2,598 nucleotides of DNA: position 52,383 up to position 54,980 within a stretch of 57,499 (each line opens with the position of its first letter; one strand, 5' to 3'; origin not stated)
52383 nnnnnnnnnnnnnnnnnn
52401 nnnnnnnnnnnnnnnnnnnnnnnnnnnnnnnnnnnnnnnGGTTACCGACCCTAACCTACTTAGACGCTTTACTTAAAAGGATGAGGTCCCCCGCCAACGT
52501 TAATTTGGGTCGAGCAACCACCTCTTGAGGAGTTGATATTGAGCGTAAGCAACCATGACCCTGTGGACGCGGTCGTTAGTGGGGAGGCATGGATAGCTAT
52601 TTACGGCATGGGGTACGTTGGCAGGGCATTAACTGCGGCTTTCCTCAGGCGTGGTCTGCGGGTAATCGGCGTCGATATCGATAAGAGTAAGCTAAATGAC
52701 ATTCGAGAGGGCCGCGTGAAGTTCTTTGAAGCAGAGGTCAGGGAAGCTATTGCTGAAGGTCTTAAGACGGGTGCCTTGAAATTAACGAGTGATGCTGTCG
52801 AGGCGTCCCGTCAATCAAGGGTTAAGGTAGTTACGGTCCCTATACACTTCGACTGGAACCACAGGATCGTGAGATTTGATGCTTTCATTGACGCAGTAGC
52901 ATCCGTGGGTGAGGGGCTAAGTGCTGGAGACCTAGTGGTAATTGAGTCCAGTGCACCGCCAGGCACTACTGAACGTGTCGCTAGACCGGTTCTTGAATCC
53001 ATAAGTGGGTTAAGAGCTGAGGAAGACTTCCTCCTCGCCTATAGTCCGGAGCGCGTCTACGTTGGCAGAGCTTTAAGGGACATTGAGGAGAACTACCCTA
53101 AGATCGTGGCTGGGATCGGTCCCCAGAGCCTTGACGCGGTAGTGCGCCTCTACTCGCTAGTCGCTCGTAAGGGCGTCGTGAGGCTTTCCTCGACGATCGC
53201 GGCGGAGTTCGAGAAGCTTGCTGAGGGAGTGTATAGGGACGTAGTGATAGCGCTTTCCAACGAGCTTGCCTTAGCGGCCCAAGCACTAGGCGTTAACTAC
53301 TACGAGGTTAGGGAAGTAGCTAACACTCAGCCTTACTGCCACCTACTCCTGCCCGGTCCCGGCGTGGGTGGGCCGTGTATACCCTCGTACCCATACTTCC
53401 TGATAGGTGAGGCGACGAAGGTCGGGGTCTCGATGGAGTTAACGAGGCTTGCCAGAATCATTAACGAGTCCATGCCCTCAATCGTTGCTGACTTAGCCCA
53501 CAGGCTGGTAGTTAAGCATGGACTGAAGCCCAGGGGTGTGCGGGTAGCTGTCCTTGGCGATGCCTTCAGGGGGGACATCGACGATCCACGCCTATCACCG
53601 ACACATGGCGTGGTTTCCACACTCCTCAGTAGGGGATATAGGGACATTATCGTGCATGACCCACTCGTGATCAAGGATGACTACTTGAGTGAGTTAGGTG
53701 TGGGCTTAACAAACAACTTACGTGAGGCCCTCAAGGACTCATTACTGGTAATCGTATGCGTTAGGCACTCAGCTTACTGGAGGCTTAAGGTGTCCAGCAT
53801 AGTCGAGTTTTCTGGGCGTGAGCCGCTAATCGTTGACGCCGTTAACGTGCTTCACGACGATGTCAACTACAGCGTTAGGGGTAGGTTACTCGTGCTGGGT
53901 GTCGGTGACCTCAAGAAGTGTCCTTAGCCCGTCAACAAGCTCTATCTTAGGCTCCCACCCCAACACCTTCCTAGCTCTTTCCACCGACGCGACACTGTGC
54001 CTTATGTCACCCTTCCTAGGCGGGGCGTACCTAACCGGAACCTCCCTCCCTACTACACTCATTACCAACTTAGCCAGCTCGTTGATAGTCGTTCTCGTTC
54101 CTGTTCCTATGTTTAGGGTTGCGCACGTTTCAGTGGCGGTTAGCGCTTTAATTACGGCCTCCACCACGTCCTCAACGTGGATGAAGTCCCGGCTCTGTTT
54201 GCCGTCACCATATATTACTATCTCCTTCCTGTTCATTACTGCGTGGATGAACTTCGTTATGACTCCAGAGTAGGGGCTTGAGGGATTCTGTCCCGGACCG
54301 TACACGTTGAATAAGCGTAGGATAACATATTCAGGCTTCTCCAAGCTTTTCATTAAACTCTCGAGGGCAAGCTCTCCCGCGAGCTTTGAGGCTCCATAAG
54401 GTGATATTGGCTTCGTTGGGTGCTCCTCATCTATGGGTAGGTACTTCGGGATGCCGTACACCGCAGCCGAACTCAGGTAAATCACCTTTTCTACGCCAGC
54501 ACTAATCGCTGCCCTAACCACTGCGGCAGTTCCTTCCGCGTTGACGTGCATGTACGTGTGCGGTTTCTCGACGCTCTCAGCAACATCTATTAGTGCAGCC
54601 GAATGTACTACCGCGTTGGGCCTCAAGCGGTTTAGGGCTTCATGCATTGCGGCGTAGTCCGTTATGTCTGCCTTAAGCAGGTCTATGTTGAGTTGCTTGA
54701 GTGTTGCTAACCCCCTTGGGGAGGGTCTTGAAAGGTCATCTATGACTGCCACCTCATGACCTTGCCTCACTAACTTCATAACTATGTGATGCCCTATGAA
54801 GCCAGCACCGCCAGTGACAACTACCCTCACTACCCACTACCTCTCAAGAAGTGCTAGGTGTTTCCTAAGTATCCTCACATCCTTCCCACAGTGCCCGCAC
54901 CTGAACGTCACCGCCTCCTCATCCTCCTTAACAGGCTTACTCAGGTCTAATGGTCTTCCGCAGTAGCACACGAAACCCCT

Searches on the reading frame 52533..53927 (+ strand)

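Call 13: search_protein_families(library=ncbifam, proteins=[window:52533-53927:+], max_evalue=0.00001)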
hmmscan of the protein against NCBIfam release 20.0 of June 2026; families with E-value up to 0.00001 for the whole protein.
window:52533-53927:+ (464 aa): 7 families
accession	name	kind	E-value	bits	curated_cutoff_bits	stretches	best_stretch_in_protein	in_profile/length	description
TIGR03026.1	NDP-sugDHase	subfamily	2.2e-96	323.1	189.8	1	21-437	3-412/413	nucleotide sugar dehydrogenase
NF040825.1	UDPMaNacDH_Arch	equivalog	5.1e-71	239.7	750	1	21-442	3-403/418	UDP-N-acetyl-D-mannosamine dehydrogenase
NF008286.0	PRK11064.1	equivalog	8.2e-60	202.5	459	1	21-422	6-406/420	UDP-N-acetyl-D-mannosamine dehydrogenase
NF011729.0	PRK15182.1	equivalog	1.1e-41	143.1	592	1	18-439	6-415/425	Vi polysaccharide biosynthesis UDP-N-acetylglucosamine C-6 dehydrogenase TviB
NF041297.1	UDPGDh_AglM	equivalog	1.1e-35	123.4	670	1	21-419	3-399/429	UDP-glucose 6-dehydrogenase AglM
NF047673.2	TeichurnBiosyTuaD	equivalog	5.4e-28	98.3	700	1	21-441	4-415/439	UDP-glucose 6-dehydrogenase TuaD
NF011631.0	PRK15057.1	equivalog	3.8e-06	26.3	757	1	21-383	3-343/388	UDP-glucose 6-dehydrogenase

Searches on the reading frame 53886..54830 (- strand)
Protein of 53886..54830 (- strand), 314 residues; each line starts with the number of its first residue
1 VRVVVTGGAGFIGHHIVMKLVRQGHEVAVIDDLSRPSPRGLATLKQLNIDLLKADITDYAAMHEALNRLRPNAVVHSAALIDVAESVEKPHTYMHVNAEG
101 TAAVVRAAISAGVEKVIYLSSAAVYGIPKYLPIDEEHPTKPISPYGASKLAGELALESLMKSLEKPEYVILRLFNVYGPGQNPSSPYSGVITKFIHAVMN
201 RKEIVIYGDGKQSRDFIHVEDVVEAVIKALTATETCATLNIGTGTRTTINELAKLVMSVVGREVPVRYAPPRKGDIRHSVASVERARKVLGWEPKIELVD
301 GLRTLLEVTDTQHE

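Call 20: search_protein_families(library=ncbifam, proteins=[window:53886-54830:-], max_evalue=0.01)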
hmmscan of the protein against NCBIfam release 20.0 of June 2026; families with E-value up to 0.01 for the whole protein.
window:53886-54830:- (314 aa): 90 families (the best 25 are shown)
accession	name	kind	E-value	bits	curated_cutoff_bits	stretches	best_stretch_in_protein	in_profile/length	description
TIGR01179.1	galE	equivalog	3.2e-69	233.3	262.3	1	2-298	1-314/332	UDP-glucose 4-epimerase GalE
TIGR04180.1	EDH_00030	hypoth_equivalog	1.1e-52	179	475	1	3-296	1-296/297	NAD-dependent 4,6-dehydratase LegB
TIGR01181.1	dTDP_gluc_dehyt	equivalog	1.1e-47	162.8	365.1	1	3-305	2-307/321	dTDP-glucose 4,6-dehydratase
TIGR02197.1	heptose_epim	equivalog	8.1e-44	150.1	274.6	1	3-306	1-310/316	ADP-glyceromanno-heptose 6-epimerase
NF007956.0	PRK10675.1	subfamily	6.8e-43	147.1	394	1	1-293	1-313/338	UDP-glucose 4-epimerase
NF011728.1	PRK15181.1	equivalog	2.7e-36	125.3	760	1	2-307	17-335/348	Vi polysaccharide biosynthesis UDP-N-acetylglucosaminuronic acid C-4 epimerase TviC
NF047922.1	GDPFucSynFcl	equivalog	4e-31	108.6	500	1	53-305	36-297/308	GDP-L-fucose synthase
TIGR03466.1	HpnA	hypoth_equivalog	1.6e-26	93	367.65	1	1-297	1-281/327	hopanoid-associated sugar epimerase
NF007490.0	PRK10084.1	subfamily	6.4e-25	87.9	649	2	135-307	157-332/361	dTDP-glucose 4,6-dehydratase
NF007582.0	PRK10217.1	equivalog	8.3e-24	84.3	698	1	2-246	3-256/355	dTDP-glucose 4,6-dehydratase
TIGR01214.1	rmlD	equivalog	2.9e-23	82.4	224.05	1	2-262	1-228/285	dTDP-4-dehydrorhamnose reductase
NF058621.1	DiazavRedAvaA7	equivalog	3.1e-22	79.6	400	1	1-296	1-294/304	3-diazoavenalumate denitrifying reductase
NF008872.0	PRK11908.1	equivalog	1.3e-20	73.7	294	1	2-309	3-335/349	bifunctional UDP-4-keto-pentose/UDP-xylose synthase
NF043036.1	ErythonDh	equivalog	1.4e-18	67.1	325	1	1-269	1-275/321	D-erythronate dehydrogenase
NF008360.0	PRK11150.1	equivalog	1.5e-18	67.1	452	1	3-260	2-254/310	ADP-glyceromanno-heptose 6-epimerase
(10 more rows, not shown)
